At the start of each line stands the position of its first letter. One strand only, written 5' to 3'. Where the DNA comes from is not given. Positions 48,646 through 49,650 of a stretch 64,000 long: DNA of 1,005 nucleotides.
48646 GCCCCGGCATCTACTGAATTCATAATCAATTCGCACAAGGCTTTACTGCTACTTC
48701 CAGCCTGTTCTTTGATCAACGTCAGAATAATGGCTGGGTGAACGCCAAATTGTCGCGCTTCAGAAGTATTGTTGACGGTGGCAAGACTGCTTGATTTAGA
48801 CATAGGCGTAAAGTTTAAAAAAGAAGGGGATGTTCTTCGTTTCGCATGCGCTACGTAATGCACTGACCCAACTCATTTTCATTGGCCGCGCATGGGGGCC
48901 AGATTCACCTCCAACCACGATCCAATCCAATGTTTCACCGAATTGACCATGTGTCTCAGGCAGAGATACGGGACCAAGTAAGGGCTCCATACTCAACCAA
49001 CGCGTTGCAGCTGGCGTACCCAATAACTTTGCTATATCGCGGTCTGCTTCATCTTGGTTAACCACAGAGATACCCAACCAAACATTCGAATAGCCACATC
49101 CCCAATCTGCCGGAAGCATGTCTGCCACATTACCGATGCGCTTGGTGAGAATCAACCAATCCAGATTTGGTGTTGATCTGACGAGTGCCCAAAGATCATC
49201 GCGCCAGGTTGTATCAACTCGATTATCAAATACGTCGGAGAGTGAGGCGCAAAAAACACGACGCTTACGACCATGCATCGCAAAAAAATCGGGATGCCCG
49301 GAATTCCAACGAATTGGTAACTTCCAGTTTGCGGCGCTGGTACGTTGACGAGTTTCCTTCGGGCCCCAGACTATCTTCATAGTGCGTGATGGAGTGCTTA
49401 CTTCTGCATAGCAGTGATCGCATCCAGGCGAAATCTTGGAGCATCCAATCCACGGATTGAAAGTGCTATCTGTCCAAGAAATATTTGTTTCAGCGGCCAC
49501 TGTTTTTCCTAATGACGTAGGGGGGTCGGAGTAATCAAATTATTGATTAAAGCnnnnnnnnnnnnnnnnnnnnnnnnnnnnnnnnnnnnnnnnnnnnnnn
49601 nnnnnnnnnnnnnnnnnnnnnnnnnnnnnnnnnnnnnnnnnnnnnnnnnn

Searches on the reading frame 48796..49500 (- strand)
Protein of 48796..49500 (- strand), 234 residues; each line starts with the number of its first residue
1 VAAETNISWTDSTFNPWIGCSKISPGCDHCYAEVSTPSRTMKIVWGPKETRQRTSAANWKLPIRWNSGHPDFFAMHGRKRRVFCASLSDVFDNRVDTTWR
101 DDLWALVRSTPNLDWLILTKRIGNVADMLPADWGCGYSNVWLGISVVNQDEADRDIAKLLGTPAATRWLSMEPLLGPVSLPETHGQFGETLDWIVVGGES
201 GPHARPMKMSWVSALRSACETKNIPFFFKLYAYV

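Call 3: search_protein_families(library=pfam, proteins=[window:48796-49500:-], max_evalue=0.1)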
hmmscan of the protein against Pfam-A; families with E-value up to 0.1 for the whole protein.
window:48796-49500:- (234 aa): 1 family
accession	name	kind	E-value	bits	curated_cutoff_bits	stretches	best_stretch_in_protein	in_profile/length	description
PF07505.17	DUF5131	-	8.6e-76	255.1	28.9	1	4-231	1-215/243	Protein of unknown function (DUF5131)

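Call 4: search_protein_families(library=padloc, proteins=[window:48796-49500:-], max_evalue=0.1)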
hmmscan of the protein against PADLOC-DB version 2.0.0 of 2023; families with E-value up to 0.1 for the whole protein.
window:48796-49500:- (234 aa): 2 families
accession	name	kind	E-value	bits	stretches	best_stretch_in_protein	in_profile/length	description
PDLC04639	PDC-M41B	-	4.8e-49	164.9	1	3-230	2-211/241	-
PDLC04569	PDC-M30B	-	2.8e-48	162.6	1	3-231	2-212/241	-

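Call 5: search_protein_families(library=ncbifam, proteins=[window:48796-49500:-], max_evalue=0.1)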
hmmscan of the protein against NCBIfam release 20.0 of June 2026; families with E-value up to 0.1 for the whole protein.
window:48796-49500:- (234 aa): 1 family
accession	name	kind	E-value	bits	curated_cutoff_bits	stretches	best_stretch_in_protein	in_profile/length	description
TIGR04471.1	rSAM_mob_pairA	equivalog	2.3e-11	43.6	355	1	81-229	57-195/220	radical SAM mobile pair protein A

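Call 17: find_homologous_proteins(query=window:48796-49500:-)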
Query window:48796-49500:- (234 aa): 8000 proteins with E <= 0.001 among 8000 candidates; the best 120 are listed.
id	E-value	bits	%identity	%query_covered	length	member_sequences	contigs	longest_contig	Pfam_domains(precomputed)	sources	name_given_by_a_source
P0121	1.3e-162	557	100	100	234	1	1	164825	PF07505.18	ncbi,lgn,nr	ncbi:MAG: phage Gp37/Gp68 family protein [bacterium]|nr:phage Gp37/Gp68 family protein [bacterium]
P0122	4.6e-122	424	77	99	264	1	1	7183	PF07505.18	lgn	-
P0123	6.6e-118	411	74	99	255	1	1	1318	PF07505.18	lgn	-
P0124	1.6e-114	400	72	99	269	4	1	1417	PF07505.18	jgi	jgi:protein gp37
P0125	2.6e-113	396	73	99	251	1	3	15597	PF07505.18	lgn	-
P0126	5.8e-113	395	72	99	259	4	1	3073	PF07505.18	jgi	-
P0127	2.9e-112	392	71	99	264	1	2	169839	PF07505.18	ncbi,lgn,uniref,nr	ncbi:phage Gp37/Gp68 family protein [Flavobacterium sp.]|uniref:phage Gp37/Gp68 family protein n=1 T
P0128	4.1e-112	392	68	99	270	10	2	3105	PF07505.18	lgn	-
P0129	6.8e-112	391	63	98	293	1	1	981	PF07505.18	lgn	-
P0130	2.2e-111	389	69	99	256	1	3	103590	PF07505.18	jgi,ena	-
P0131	2.7e-111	389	70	99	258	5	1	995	PF07505.18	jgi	jgi:protein gp37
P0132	1.3e-110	387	67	99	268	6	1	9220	PF07505.18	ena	-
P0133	4.7e-110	385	67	99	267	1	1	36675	PF07505.18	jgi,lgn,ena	-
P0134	1.4e-109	384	67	99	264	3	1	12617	PF07505.18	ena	-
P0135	4.5e-109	382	67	99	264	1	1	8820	PF07505.18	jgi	jgi:protein gp37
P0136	1.1e-108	381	69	99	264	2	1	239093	PF07505.18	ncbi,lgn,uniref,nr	ncbi:DUF5131 family protein [Janthinobacterium sp. NKUCC06_STL]|uniref:DUF5131 family protein n=1 Ta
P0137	1.2e-108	381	70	99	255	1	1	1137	PF07505.18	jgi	-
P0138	1.7e-108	380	68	99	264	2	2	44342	PF07505.18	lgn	-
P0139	1.8e-108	380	69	99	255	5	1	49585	PF07505.18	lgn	-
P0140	2.6e-108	379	68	99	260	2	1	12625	PF07505.18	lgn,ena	-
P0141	4.1e-108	379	68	99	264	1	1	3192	PF07505.18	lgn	-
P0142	4.3e-108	379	66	99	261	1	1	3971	PF07505.18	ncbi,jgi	jgi:protein gp37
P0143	5.6e-108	378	67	99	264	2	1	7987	PF07505.18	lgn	-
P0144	7.0e-108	378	68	99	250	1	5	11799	PF07505.18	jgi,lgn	-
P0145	4.5e-107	375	69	99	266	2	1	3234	PF07505.18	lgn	-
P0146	5.3e-107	375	59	99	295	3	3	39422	PF07505.18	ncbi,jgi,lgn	jgi:protein gp37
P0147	5.7e-107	375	66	99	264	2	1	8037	PF07505.18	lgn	-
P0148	1.6e-106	374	65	99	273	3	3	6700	PF07505.18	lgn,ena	-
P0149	8.1e-106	371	59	99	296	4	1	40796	PF07505.18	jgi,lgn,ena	-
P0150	1.0e-105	371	67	99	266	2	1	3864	PF07505.18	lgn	-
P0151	5.0e-105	369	68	99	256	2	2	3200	PF07505.18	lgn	-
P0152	8.0e-105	368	67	99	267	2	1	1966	PF07505.18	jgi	jgi:protein gp37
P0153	2.7e-104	366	66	100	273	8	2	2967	PF07505.18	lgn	-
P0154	1.3e-103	364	66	99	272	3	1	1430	PF07505.18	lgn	-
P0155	2.6e-103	363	64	99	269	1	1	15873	PF07505.18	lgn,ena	-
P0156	3.4e-103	363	66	99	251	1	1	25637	PF07505.18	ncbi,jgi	jgi:protein gp37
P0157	9.3e-103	361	65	99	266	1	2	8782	PF07505.18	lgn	-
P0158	1.2e-102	361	66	99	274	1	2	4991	PF07505.18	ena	-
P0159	1.9e-102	360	65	99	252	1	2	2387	PF07505.18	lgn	-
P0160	2.2e-102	360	61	99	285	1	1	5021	PF07505.18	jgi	jgi:protein gp37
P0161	2.6e-102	360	67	99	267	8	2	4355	PF07505.18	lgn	-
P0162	5.8e-101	355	66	99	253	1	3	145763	PF07505.18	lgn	-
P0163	7.3e-101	355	64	100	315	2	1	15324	PF07505.18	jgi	jgi:protein gp37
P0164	1.7e-100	354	65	98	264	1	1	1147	PF07505.18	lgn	-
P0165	4.6e-100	352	63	99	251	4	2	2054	PF07505.18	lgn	-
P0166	7.7e-100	352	64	98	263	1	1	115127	PF07505.18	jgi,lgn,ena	-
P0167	1.4e-99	351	60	92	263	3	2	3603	PF07505.18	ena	-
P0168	3.5e-99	350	61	99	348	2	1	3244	PF07505.18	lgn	-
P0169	6.0e-99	349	63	99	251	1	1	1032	PF07505.18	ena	-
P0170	1.4e-97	344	63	99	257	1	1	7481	PF07505.18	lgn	-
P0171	5.7e-97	342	62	100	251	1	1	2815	PF07505.18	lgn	-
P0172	9.9e-97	341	63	98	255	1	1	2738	PF07505.18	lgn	-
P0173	1.6e-96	341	63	100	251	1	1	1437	PF07505.18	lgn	-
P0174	2.7e-96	340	56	99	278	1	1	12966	PF07505.18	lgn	-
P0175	2.0e-94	334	64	98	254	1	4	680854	PF07505.18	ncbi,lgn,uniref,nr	ncbi:phage Gp37/Gp68 family protein [Ottowia sp.]|uniref:phage Gp37/Gp68 family protein n=1 Tax=Otto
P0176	2.5e-92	327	58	98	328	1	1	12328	PF07505.18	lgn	-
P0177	3.3e-92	327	59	99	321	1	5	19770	PF07505.18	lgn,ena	-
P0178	4.9e-92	326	59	99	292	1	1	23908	PF07505.18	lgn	-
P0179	6.4e-92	326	59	99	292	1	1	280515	PF07505.18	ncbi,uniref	ncbi:phage Gp37/Gp68 family protein [Pseudomonas sp. NPDC096950]|uniref:phage Gp37/Gp68 family prote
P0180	1.1e-91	325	58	99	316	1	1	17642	PF07505.18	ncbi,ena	-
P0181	3.5e-91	323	61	98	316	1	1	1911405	PF07505.18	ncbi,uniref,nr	ncbi:phage Gp37/Gp68 family protein [Paraburkholderia adhaesiva]|uniref:phage Gp37/Gp68 family prote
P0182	3.6e-91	323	59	99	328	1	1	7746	PF07505.18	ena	-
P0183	5.0e-91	323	59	99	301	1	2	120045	PF07505.18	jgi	jgi:protein gp37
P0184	6.0e-91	323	58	99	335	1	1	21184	PF07505.18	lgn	-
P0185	8.0e-91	322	58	98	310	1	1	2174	PF07505.18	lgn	-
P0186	1.0e-90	322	60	99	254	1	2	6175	PF07505.18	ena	-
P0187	1.1e-90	322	55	98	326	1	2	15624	PF07505.18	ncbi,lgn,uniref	ncbi:MAG: phage Gp37/Gp68 family protein [Pseudomonadales bacterium]|uniref:phage Gp37/Gp68 family p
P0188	1.7e-90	321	60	96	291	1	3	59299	PF07505.18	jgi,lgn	jgi:protein gp37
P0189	3.2e-90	320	55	98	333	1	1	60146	PF07505.18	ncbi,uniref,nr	ncbi:phage Gp37/Gp68 family protein [Cupriavidus basilensis]|uniref:phage Gp37/Gp68 family protein n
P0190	4.8e-90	320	61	99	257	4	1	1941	PF07505.18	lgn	-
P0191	6.2e-90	319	59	99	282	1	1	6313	PF07505.18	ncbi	-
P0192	1.4e-89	318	52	98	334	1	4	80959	PF07505.18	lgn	-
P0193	1.5e-89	318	60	98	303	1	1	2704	PF07505.18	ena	-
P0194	2.9e-89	317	58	99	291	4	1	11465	PF07505.18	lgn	-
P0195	4.1e-89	317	55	99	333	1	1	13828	PF07505.18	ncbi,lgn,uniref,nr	ncbi:phage Gp37/Gp68 family protein [Burkholderia ubonensis]|uniref:Phage Gp37/Gp68 family protein n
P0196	4.3e-89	316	54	98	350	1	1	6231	PF07505.18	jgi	jgi:protein gp37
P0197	4.7e-89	316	58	99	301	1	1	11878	PF07505.18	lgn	-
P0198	5.5e-89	316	58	98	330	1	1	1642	PF07505.18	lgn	-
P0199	9.0e-89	315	75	74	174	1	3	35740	PF07505.18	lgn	-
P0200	1.0e-88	315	56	98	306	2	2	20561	PF07505.18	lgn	-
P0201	1.4e-88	315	58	99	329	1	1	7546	PF07505.18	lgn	-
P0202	1.7e-88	315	58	98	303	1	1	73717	PF07505.18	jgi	jgi:protein gp37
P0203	1.7e-88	315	55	98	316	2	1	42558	PF07505.18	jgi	jgi:protein gp37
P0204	1.8e-88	314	55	99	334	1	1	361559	PF07505.18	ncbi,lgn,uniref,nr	ncbi:protein gp37 [Paucimonas lemoignei]|uniref:Protein gp37 n=1 Tax=Paucimonas lemoignei TaxID=2944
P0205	2.0e-88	314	56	98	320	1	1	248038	PF07505.18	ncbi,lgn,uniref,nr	ncbi:hypothetical protein WM08_14885 [Burkholderia ubonensis]|uniref:phage Gp37/Gp68 family protein 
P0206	2.3e-88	314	58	99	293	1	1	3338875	PF07505.18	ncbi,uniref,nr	ncbi:phage Gp37/Gp68 family protein [Paraburkholderia sp. D15]|uniref:phage Gp37/Gp68 family protein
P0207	2.5e-88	314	55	98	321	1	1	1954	PF07505.18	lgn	-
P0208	3.2e-88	314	62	99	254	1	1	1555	PF07505.18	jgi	jgi:protein gp37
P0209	3.3e-88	314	59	99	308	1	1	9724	PF07505.18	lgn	-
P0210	5.0e-88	313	57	99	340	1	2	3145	PF07505.18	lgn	-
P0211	5.4e-88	313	59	98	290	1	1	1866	PF07505.18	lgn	-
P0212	5.9e-88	313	56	98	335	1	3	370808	PF07505.18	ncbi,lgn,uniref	ncbi:phage Gp37/Gp68 family protein [Cupriavidus sp. YAF13]|uniref:phage Gp37/Gp68 family protein n=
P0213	6.1e-88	313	58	99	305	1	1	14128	PF07505.18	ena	-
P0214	1.2e-87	312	54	99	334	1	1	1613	PF07505.18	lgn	-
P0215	1.2e-87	312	52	99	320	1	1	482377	PF07505.18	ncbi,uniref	ncbi:phage Gp37/Gp68 family protein [Caldimonas sp. KR1-144]|uniref:phage Gp37/Gp68 family protein n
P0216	1.4e-87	312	56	99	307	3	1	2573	PF07505.18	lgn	-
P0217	1.4e-87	311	58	98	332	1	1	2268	PF07505.18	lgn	-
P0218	1.5e-87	311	58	96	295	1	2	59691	PF07505.18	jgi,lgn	jgi:protein gp37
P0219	1.5e-87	311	60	99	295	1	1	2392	PF07505.18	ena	-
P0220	1.6e-87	311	52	99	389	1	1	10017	PF07505.18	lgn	-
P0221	1.7e-87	311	58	98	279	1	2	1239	PF07505.18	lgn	-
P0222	1.8e-87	311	56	98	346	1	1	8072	PF07505.18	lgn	-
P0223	2.1e-87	311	55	98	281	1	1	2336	PF07505.18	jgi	jgi:protein gp37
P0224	2.6e-87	311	55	99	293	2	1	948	PF07505.18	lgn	-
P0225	2.8e-87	311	57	98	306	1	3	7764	PF07505.18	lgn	-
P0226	3.5e-87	310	59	99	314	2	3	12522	PF07505.18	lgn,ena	-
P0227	4.4e-87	310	52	99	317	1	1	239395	PF07505.18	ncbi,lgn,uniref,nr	ncbi:phage Gp37/Gp68 family protein [Paraburkholderia nodosa]|uniref:phage Gp37/Gp68 family protein 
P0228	5.1e-87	310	55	99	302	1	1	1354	PF07505.18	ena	-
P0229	5.1e-87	310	57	99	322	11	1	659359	PF07505.18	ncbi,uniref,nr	ncbi:phage Gp37/Gp68 family protein [Cupriavidus sp. D39]|uniref:phage Gp37/Gp68 family protein n=1 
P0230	5.2e-87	310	57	99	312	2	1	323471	PF07505.18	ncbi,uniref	ncbi:phage Gp37/Gp68 family protein [Acidovorax sp.]|uniref:phage Gp37/Gp68 family protein n=1 Tax=A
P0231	5.5e-87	310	59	99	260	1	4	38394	PF07505.18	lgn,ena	-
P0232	6.5e-87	309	56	99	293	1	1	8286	PF07505.18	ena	-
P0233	6.6e-87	309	56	99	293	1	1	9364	PF07505.18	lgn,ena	-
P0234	6.6e-87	309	56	99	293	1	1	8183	PF07505.18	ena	-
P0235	7.5e-87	309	56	99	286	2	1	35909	PF07505.18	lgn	-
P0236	7.6e-87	309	56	98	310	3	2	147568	PF07505.18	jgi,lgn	-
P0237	7.9e-87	309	59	98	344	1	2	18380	PF07505.18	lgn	-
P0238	8.1e-87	309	59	99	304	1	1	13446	PF07505.18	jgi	jgi:protein gp37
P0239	8.8e-87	309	57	98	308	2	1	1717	PF07505.18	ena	-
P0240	9.9e-87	309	54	98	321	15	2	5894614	PF07505.18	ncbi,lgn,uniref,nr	ncbi:phage Gp37/Gp68 family protein [Comamonas testosteroni]|uniref:phage Gp37/Gp68 family protein n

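Call 21: find_encoding_contigs(protein=P0122, flank=6000, max_places=2)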
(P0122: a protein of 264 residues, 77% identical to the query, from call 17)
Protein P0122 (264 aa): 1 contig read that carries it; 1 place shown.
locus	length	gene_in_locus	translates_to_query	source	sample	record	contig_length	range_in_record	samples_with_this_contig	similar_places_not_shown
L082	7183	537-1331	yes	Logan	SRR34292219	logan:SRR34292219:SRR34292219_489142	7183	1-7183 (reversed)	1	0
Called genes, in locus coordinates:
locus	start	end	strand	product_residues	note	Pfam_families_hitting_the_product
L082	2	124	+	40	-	?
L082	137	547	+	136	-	-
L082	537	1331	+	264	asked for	PF07505:DUF5131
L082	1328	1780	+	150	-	-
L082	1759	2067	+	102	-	PF13223:DUF4031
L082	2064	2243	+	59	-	-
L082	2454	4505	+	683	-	-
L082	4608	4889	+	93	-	-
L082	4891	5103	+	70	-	-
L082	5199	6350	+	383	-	PF01555:N6_N4_Mtase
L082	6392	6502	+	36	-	-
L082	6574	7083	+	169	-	-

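Call 22: find_encoding_contigs(protein=P0130, flank=6000, max_places=2)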
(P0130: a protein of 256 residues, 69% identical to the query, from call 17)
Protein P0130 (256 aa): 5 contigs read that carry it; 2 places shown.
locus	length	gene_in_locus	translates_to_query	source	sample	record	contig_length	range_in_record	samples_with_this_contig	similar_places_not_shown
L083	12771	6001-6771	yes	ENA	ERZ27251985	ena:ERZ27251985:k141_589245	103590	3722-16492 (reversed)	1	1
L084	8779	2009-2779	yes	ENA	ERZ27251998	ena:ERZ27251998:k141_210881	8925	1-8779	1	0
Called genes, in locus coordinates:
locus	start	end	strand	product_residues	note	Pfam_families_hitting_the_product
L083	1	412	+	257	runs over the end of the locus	PF01656:CbiA, PF09140:MipZ (weak), PF10609:ParA (faint), PF13614:AAA_31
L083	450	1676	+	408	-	PF02195:ParB_N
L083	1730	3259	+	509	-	PF01935:DUF87 (weak)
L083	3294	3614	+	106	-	-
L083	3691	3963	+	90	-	-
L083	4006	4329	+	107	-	-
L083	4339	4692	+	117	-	-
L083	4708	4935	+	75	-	-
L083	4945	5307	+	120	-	-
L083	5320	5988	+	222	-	-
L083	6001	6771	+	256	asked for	PF07505:DUF5131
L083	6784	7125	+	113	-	-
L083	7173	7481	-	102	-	PF21716:dnstrm_HI1420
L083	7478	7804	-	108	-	PF05973:Gp49 (weak)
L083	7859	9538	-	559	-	PF12482:DUF3701, PF00589:Phage_integrase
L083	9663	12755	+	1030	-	PF13700:DUF4158, PF01526:DDE_Tnp_Tn3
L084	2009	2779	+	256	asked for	PF07505:DUF5131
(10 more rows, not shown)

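Call 23: find_encoding_contigs(protein=P0136, flank=6000, max_places=2)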
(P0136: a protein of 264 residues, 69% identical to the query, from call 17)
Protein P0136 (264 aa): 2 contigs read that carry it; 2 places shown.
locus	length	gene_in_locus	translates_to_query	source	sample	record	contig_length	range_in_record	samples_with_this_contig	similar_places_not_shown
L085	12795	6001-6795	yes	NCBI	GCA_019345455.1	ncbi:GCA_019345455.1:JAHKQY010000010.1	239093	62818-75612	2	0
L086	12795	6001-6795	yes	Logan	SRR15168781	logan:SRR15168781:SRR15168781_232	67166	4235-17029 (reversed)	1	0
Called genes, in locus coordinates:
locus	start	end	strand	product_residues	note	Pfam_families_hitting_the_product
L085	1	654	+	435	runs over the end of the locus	PF13005:zf-IS66, PF03050:DDE_Tnp_IS66, PF13817:DDE_Tnp_IS66_C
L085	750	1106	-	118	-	-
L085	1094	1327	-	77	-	PF05717:TnpB_IS66 (weak)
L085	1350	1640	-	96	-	-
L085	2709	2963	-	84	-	-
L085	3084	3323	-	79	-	-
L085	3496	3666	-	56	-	-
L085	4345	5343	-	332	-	PF25145:NfeD1b_N (weak), PF01343:Peptidase_S49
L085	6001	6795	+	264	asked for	PF07505:DUF5131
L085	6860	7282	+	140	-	-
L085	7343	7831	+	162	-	-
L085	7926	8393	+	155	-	PF00717:Peptidase_S24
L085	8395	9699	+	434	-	PF00817:IMS, PF21999:IMS_HHH_1 (faint), PF11799:IMS_C, PF13438:DUF4113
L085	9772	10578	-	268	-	PF11185:DUF2971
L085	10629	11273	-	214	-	-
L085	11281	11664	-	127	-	-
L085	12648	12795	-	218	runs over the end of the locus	PF13505:OMP_b-brl, PF03922:OmpW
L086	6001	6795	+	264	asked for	PF07505:DUF5131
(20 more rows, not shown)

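Call 64: search_protein_families(library=padloc, proteins=[L083:5320-5988:+, L083:6784-7125:+, L082:137-547:+, L082:1328-1780:+, L085:6860-7282:+, L085:7343-7831:+, L082:2454-4505:+, L083:4945-5307:+], max_evalue=0.01)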
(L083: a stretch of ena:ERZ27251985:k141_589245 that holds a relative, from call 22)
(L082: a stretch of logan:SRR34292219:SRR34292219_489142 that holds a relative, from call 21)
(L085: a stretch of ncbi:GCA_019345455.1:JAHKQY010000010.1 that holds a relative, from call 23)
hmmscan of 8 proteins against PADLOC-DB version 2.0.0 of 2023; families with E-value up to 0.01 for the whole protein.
L083:5320-5988:+ (222 aa): 0 families

L083:6784-7125:+ (113 aa): 0 families

L082:137-547:+ (136 aa): 0 families

L082:1328-1780:+ (150 aa): 0 families

L085:6860-7282:+ (140 aa): 0 families

L085:7343-7831:+ (162 aa): 0 families

L082:2454-4505:+ (683 aa): 0 families

L083:4945-5307:+ (120 aa): 0 families

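Call 65: find_related_loci(query=A2, collection=metagenome_contigs, flank=5000)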
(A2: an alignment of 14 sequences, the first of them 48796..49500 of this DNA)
Query A2 (234 aa) in metagenome_contigs; peptide patterns used: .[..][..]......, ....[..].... (x = any residue, [..] = any of these).
600 stretches matched a pattern (row limit reached: there are more); 577 encode a relative of the query (tblastn E <= 1e-3); the best 80 are kept; 80 distinct loci.
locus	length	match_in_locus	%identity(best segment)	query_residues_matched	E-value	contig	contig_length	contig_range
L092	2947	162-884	55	1-232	2e-89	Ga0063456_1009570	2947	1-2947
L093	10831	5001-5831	51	1-232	4e-86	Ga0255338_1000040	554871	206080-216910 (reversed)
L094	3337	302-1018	57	1-232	4e-87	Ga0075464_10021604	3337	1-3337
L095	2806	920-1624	56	1-229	7e-88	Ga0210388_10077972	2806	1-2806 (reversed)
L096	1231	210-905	56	1-229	3e-92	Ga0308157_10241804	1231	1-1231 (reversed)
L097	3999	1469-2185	57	1-232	5e-86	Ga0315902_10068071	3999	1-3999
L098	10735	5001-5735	54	1-229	1e-84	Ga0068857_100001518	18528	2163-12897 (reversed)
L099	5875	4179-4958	53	1-232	2e-84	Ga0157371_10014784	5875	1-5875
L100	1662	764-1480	56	1-232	4e-89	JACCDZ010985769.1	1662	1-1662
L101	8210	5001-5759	53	1-232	2e-84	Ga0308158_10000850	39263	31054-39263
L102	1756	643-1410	51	5-232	9e-89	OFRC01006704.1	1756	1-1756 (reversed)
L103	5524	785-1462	55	1-232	6e-84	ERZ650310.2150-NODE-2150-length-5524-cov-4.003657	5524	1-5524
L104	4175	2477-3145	56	1-229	1e-83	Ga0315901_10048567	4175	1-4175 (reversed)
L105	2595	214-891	54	1-232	5e-85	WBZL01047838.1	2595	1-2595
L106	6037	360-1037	56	1-232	3e-83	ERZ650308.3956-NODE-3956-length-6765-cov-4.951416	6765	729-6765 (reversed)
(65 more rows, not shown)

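Call 66: find_related_loci(query=A2, collection=viral_contigs, flank=5000)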
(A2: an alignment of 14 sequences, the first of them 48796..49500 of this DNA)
Query A2 (234 aa) in viral_contigs; peptide patterns used: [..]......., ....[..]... (x = any residue, [..] = any of these).
600 stretches matched a pattern (row limit reached: there are more); 584 encode a relative of the query (tblastn E <= 1e-3); the best 80 are kept; 80 distinct loci.
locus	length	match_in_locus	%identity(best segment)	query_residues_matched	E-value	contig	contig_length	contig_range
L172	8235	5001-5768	54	1-232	1e-90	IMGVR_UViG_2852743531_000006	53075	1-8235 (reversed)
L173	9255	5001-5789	55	1-232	1e-90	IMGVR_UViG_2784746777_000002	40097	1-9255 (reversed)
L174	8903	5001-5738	56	1-232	3e-90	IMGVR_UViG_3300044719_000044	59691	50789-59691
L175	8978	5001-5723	57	1-232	3e-89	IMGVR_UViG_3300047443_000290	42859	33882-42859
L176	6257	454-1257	53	1-232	4e-88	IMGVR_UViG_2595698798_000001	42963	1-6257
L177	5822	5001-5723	59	1-234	1e-87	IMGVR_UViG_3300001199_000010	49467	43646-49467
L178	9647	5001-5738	57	1-232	7e-88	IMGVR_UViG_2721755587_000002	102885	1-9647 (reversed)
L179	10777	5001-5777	54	1-232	1e-87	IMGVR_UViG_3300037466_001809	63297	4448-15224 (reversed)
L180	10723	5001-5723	55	1-232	1e-87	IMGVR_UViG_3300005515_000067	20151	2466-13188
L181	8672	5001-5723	58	1-234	1e-86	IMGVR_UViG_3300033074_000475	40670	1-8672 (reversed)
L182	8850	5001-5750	55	1-232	9e-87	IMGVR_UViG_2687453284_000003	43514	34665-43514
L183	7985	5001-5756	56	1-229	2e-86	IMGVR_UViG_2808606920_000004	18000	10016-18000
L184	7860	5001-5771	52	1-232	1e-85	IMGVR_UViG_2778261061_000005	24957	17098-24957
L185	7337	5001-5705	59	1-229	1e-85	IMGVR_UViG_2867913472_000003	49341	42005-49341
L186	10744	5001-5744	56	1-232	3e-85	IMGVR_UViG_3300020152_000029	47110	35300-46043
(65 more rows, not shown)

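Call 79: predict_structure(alignment_id=A4)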
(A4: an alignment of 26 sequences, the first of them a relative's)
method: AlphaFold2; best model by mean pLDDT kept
length: 264 residues; sequences in the alignment: 26
mean_pLDDT: 85.5   pTM: 0.84
mean pLDDT of the five models: 85.5, 85.1, 85.1, 79.5, 75.2
residues with pLDDT >= 90: 122; 70-90: 113; 50-70: 18; < 50: 11
segments of 3 or more residues with pLDDT < 50: 3-5, 257-264
pLDDT, mean of each block of 10 residues (from residue 1): 58 83 84 81 86 89 97 92 75 85 95 92 88 92 95 95 93 95 82 92 89 95 91 74 85 57 45
secondary structure, 60 per line:
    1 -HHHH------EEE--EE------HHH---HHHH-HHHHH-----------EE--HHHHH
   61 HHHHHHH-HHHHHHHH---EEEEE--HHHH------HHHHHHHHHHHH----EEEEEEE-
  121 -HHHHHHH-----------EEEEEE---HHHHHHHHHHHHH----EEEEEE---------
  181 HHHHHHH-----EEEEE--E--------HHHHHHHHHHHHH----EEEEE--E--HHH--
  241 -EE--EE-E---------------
elements in order: H2-5 E12-14 H31-34 H36-40 H56-67 H69-76 E80-84 H87-90 H97-108 E113-119 H122-128 E140-145 H149-161 E166-171 H181-187 E193-197 H209-221 E226-230
